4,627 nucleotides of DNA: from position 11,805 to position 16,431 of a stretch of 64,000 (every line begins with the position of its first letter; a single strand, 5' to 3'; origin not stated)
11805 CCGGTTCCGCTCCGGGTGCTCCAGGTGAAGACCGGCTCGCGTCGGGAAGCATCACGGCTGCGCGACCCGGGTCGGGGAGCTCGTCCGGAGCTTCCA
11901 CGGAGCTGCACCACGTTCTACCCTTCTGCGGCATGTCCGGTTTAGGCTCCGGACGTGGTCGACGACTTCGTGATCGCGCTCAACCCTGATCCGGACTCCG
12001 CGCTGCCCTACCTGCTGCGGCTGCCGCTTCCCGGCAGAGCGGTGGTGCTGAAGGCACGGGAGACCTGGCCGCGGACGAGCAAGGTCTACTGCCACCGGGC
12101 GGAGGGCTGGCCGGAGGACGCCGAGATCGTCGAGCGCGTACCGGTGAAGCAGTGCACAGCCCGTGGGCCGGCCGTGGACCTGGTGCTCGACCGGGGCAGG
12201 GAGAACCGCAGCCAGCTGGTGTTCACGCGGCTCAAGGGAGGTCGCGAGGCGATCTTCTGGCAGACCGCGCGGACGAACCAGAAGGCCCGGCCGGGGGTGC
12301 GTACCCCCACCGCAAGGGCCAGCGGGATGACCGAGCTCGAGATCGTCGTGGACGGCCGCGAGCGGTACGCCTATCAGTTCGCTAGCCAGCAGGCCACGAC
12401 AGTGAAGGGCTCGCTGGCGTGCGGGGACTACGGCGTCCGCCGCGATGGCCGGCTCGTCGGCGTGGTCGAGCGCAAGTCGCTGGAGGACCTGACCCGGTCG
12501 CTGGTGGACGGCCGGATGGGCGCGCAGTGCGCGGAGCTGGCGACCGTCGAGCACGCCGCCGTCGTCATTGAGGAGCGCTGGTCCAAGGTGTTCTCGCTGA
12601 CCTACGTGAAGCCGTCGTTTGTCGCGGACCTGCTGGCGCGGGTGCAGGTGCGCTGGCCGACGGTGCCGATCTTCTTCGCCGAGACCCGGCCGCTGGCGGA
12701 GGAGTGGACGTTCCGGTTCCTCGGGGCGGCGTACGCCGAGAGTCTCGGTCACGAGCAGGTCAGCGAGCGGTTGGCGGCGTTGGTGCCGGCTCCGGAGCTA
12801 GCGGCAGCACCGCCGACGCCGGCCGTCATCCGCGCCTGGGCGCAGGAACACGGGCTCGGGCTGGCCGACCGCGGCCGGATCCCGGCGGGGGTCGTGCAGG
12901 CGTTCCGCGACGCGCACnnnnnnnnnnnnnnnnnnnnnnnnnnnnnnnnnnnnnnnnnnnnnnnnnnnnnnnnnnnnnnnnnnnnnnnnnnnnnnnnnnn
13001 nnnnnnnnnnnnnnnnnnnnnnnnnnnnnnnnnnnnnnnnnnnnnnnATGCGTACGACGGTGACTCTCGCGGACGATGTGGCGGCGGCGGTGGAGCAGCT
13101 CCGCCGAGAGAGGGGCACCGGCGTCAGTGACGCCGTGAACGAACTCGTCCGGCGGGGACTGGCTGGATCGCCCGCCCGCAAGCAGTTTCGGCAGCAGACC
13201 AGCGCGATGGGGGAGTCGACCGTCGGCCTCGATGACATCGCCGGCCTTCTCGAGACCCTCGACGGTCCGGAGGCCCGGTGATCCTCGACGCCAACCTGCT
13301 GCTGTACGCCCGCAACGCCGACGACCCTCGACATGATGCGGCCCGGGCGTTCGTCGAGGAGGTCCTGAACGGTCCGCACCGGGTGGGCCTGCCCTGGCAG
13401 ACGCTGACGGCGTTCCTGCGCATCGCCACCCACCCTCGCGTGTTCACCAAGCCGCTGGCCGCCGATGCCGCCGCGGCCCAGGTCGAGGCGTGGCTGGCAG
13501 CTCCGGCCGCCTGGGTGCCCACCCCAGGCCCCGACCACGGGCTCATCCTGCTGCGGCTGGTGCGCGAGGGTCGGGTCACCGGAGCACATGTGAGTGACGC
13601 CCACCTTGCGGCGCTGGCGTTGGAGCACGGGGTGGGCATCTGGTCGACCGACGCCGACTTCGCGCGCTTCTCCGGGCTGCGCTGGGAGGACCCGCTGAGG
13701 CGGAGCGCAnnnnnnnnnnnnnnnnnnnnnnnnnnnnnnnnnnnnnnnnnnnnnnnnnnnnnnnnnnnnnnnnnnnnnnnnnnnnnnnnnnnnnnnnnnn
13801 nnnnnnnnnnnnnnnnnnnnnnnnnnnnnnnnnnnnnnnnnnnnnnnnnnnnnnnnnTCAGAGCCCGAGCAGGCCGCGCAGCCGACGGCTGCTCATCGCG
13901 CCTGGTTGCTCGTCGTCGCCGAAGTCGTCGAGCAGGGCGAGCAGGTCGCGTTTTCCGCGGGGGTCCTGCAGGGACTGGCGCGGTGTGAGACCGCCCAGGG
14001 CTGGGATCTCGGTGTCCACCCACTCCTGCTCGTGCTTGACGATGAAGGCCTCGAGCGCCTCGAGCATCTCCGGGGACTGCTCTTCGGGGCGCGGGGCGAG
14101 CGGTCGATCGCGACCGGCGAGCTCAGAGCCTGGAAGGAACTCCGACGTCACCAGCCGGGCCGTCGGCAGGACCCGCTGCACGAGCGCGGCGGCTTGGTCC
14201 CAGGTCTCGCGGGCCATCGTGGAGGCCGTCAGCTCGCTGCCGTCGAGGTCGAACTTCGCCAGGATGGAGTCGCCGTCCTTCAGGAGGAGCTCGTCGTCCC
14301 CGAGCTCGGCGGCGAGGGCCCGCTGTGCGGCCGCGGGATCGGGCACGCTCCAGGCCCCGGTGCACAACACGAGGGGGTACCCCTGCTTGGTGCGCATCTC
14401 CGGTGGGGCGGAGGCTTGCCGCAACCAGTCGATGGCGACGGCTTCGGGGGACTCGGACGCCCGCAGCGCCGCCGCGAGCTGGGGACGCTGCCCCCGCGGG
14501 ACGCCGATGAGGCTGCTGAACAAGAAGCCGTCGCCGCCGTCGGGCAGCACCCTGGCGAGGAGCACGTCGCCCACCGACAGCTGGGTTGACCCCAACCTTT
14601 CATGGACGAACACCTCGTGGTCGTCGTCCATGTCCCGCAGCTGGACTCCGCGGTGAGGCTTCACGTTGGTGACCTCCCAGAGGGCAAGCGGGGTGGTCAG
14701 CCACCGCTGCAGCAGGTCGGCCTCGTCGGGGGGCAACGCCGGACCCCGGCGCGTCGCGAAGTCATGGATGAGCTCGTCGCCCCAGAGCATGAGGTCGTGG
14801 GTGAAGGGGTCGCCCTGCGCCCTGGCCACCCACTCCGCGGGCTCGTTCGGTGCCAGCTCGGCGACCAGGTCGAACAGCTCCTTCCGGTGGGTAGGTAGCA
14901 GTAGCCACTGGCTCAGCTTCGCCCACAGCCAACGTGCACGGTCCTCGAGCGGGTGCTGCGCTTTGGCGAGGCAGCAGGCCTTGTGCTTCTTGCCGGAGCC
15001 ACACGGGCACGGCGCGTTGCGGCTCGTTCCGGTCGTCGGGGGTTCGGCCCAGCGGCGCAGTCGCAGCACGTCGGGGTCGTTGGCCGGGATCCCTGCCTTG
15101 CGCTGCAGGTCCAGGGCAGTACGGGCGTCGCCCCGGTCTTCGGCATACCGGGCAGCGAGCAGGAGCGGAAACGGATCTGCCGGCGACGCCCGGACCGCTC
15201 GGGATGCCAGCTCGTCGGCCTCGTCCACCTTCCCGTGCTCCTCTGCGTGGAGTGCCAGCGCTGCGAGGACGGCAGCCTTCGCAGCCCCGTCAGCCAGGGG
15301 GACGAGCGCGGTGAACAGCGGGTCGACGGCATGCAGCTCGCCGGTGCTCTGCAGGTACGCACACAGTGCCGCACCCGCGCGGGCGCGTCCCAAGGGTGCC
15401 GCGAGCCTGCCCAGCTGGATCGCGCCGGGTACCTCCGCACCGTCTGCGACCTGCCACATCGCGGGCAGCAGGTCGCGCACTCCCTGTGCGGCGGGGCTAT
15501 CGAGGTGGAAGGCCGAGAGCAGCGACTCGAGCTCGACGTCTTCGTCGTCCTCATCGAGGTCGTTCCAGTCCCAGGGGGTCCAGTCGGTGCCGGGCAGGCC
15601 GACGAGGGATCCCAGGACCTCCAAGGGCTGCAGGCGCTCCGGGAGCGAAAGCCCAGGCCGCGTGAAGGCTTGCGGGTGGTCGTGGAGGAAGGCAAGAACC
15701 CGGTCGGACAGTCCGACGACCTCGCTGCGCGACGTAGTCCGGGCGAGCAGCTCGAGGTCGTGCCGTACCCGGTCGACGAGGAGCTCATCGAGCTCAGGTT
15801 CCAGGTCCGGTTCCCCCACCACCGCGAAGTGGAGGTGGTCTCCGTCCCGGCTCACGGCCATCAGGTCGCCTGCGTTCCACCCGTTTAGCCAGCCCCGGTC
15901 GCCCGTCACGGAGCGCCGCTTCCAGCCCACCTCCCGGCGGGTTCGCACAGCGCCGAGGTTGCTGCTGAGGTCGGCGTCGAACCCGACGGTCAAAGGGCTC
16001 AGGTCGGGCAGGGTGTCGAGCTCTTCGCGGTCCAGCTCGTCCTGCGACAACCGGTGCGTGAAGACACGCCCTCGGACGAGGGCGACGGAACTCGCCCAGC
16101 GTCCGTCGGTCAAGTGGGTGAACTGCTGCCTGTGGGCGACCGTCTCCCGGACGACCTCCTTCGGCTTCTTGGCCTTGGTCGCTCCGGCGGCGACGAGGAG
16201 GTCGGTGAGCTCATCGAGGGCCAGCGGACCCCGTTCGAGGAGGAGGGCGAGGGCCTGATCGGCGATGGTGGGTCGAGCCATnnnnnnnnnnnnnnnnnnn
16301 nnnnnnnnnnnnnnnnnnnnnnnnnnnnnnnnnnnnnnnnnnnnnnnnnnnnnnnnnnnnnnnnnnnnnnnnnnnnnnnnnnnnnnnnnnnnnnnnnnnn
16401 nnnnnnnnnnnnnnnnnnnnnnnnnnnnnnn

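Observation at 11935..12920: ERCC4 (XPF/Mus81-type) nuclease fused to an Lsr2-like AT-rich-DNA-binding domain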

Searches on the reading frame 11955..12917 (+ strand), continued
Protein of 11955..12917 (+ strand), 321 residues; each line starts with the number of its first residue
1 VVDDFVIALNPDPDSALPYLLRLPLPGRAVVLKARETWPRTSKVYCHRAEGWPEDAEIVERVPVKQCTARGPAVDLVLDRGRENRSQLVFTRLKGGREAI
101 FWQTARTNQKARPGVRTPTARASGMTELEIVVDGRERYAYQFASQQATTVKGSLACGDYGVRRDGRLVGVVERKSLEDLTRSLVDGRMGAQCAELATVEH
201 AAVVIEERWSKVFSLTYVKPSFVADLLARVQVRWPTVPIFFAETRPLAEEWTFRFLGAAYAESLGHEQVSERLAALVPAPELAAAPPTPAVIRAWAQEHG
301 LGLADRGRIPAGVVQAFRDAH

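Call 83: find_encoding_contigs(protein=P0071, flank=8000, max_places=2)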
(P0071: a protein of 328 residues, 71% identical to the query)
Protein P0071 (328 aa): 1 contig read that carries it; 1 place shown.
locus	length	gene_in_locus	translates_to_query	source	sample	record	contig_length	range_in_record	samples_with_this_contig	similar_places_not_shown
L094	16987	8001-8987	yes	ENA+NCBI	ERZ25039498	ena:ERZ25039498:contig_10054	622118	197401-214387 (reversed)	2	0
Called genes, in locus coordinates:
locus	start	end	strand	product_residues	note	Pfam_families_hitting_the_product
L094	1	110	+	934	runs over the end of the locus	PF08471:Ribonuc_red_2_N, PF02867:Ribonuc_red_lgC, PF12637:TSCPD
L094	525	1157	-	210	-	PF01810:LysE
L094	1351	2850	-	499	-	PF00092:VWA, PF13519:VWA_2, PF13768:VWA_3 (faint)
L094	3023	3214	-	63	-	-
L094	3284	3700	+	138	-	PF13560:HTH_31, PF01381:HTH_3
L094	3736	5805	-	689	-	PF08448:PAS_4 (weak), PF13185:GAF_2, PF07228:SpoIIE, PF13581:HATPase_c_2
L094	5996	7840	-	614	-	PF13185:GAF_2 (weak), PF00990:GGDEF, PF00563:EAL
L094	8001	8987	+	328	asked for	PF02732:ERCC4, PF23359:Lsr2_DNA-bd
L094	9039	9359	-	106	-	-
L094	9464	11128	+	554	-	PF08378:NERD, PF00580:UvrD-helicase (faint), PF13245:AAA_19, PF13604:AAA_30 (faint), PF13538:UvrD_C_2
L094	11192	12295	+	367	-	PF26049:RLMG_N, PF05175:MTS, PF06325:PrmA, PF13847:Methyltransf_31, PF08241:Methyltransf_11, PF08242:Methyltransf_12, PF13649:Methyltransf_25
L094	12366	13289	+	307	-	PF00561:Abhydrolase_1, PF12146:Hydrolase_4, PF12697:Abhydrolase_6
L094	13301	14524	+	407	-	PF12576:DUF3754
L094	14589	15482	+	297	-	PF01370:Epimerase, PF05368:NmrA, PF13460:NAD_binding_10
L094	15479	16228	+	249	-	PF02517:Rce1-like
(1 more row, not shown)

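Call 84: find_encoding_contigs(protein=P0110, flank=8000, max_places=3)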
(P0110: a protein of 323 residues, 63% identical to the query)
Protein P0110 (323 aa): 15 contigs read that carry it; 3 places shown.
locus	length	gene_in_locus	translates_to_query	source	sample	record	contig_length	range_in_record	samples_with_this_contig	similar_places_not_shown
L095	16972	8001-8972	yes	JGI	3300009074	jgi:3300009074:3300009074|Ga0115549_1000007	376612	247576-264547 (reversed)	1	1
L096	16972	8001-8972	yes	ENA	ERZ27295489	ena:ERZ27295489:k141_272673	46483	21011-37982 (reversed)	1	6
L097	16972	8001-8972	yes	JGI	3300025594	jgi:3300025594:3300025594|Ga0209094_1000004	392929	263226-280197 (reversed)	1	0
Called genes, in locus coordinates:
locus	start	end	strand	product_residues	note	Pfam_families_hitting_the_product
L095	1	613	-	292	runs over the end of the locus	PF06966:DUF1295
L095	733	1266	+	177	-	PF08378:NERD (faint)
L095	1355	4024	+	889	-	PF04203:Sortase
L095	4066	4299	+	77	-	PF21983:NikA-like (faint), PF22513:FitA-like_RHH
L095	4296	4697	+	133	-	PF01850:PIN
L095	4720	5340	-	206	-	-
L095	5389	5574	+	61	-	-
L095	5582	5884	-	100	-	PF18593:CdiI_2 (weak)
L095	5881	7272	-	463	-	PF25547:WXG100_2, PF18431:RNAse_A_bac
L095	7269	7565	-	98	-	PF06013:WXG100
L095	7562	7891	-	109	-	PF06013:WXG100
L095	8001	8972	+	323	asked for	PF02732:ERCC4, PF23359:Lsr2_DNA-bd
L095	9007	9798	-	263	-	PF01149:Fapy_DNA_glyco, PF06831:H2TH, PF06827:zf-FPG_IleRS (weak)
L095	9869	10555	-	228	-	-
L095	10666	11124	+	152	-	-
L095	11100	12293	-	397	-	PF13439:Glyco_transf_4, PF13579:Glyco_trans_4_4, PF20706:GT4-conflict, PF00534:Glycos_transf_1, PF13692:Glyco_trans_1_4, PF13524:Glyco_trans_1_2 (faint)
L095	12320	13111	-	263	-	PF00722:Glyco_hydro_16 (faint)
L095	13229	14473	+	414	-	PF00483:NTP_transferase, PF24894:Hexapep_GlmU, PF25084:LbH_EIF2B (weak), PF25247:LbH_GLGC (faint), PF25087:GMPPB_C (faint)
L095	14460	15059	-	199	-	PF03167:UDG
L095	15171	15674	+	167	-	-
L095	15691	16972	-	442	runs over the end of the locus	PF09992:NAGPA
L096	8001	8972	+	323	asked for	PF02732:ERCC4, PF23359:Lsr2_DNA-bd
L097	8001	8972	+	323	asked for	PF02732:ERCC4, PF23359:Lsr2_DNA-bd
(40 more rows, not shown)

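Call 100: search_protein_families(library=pfam, alignment_id=A7, max_evalue=0.00001)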
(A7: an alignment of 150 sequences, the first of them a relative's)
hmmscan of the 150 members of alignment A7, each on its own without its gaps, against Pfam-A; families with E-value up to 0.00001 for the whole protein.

A. member 1, L056:6943-7917:+ (325 aa): 0 families

B. families by the number of members that match (of 150 scanned): 142 families (the first 25 are shown)
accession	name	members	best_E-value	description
PF00589.27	Phage_integrase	3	6.8e-30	Phage integrase family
PF02720.22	DUF222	3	1.6e-26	Domain of unknown function (DUF222)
PF00271.37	Helicase_C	3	3e-20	Helicase conserved C-terminal domain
PF13191.12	AAA_16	3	1e-19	AAA ATPase domain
PF01844.29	HNH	3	2e-09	HNH endonuclease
PF13561.12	adh_short_C2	2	1.3e-46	Enoyl-(Acyl carrier protein) reductase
PF12706.13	Lactamase_B_2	2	1.5e-43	Beta-lactamase superfamily domain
PF00106.31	adh_short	2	3.3e-39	short chain dehydrogenase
PF21320.3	HTH_65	2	3.9e-36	Rv2258c-like winged HTH domain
PF14333.11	DUF4389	2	5.5e-26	Domain of unknown function (DUF4389)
PF00561.26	Abhydrolase_1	2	1.7e-23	alpha/beta hydrolase fold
PF13847.12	Methyltransf_31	2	1.7e-21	Methyltransferase domain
PF13483.12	Lactamase_B_3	2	7.8e-19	Beta-lactamase superfamily domain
PF10979.13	DUF2786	2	8.1e-18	Protein of unknown function (DUF2786)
PF01850.27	PIN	2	1.6e-16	PIN domain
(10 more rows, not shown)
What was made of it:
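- The 150 nearest neighbours fall into 142 Pfam families (call 100).
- Tried and rejected: The Pfam census of the 150 nearest neighbours gives 142 families (call 100).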

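Call 101: search_protein_families(library=padloc, alignment_id=A7, max_evalue=0.00001)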
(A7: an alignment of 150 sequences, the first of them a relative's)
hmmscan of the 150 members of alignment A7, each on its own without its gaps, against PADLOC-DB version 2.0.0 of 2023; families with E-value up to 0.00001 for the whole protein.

A. member 1, L056:6943-7917:+ (325 aa): 0 families

B. families by the number of members that match (of 150 scanned): 70 families (the first 25 are shown)
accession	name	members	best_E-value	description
PDLC02851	DpdE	3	1.3e-245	DpdE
PDLC02842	DpdE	2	6.5e-128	DpdE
PDLC02850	DpdE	2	5.7e-113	DpdE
PDLC02849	DpdE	2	2.1e-112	DpdE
PDLC02845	DpdE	2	7.4e-99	DpdE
PDLC00633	ZorD1|ZorD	2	1.6e-96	"SWI2/SNF2 helicase, Mrr-like nuclease"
PDLC00629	ZorD1|ZorD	2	5e-84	"SWI2/SNF2 helicase, Mrr-like nuclease"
PDLC00632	ZorD1|ZorD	2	1.7e-78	"SWI2/SNF2 helicase, Mrr-like nuclease"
PDLC00634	ZorD1|ZorD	2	2.6e-78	"SWI2/SNF2 helicase, Mrr-like nuclease"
PDLC00631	ZorD1|ZorD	2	4.7e-76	"SWI2/SNF2 helicase, Mrr-like nuclease"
PDLC02848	DpdE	2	5.6e-67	DpdE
PDLC00627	ZorD1|ZorD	2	1.8e-53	"SWI2/SNF2 helicase, Mrr-like nuclease"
PDLC00628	ZorD1|ZorD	2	1.2e-51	"SWI2/SNF2 helicase, Mrr-like nuclease"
PDLC02854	DpdE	2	6.8e-48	DpdE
PDLC02852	DpdE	2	5.5e-38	DpdE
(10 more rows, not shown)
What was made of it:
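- On Known anti-phage defence systems (PADLOC-DB v2.0.0): Of the 150 nearest neighbours in 80 species, 2-3 are SNF2 helicases resembling DpdE/ZorD/DrmD and the rest are heterogeneous (calls 100, 101).
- Most are ordinary metabolic or regulatory genes (calls 100, 101).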

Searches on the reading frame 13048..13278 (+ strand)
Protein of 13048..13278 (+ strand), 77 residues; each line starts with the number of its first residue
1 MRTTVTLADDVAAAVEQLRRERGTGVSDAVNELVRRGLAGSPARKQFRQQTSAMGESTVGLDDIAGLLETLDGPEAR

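Call 18: search_protein_families(library=pfam, proteins=[window:13048-13278:+], max_evalue=0.001)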
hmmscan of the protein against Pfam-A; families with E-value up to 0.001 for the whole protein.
window:13048-13278:+ (77 aa): 1 family
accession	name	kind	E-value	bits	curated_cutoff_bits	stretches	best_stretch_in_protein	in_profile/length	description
PF01402.27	RHH_1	-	1.8e-05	24.9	20.5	1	2-38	1-37/39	Ribbon-helix-helix protein, copG family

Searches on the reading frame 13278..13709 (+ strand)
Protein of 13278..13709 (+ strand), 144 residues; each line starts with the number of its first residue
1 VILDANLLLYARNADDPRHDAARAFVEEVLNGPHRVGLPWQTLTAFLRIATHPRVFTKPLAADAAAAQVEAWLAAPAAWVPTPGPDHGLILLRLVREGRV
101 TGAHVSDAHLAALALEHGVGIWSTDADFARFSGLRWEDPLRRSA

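Call 18: search_protein_families(library=pfam, proteins=[window:13278-13709:+], max_evalue=0.001)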
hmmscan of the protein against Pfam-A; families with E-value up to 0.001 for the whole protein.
window:13278-13709:+ (144 aa): 1 family
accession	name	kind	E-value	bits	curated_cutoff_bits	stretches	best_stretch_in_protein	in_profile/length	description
PF01850.27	PIN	-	2.4e-08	35.1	23.6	1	1-132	1-118/120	PIN domain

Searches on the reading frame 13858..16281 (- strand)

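Call 18: search_protein_families(library=pfam, proteins=[window:13858-16281:-], max_evalue=0.001)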
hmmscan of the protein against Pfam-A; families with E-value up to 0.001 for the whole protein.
window:13858-16281:- (807 aa): 1 family
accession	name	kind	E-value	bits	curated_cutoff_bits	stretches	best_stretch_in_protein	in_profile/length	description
PF02810.21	SEC-C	-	7e-08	32.6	20.4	1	421-438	1-18/19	SEC-C motif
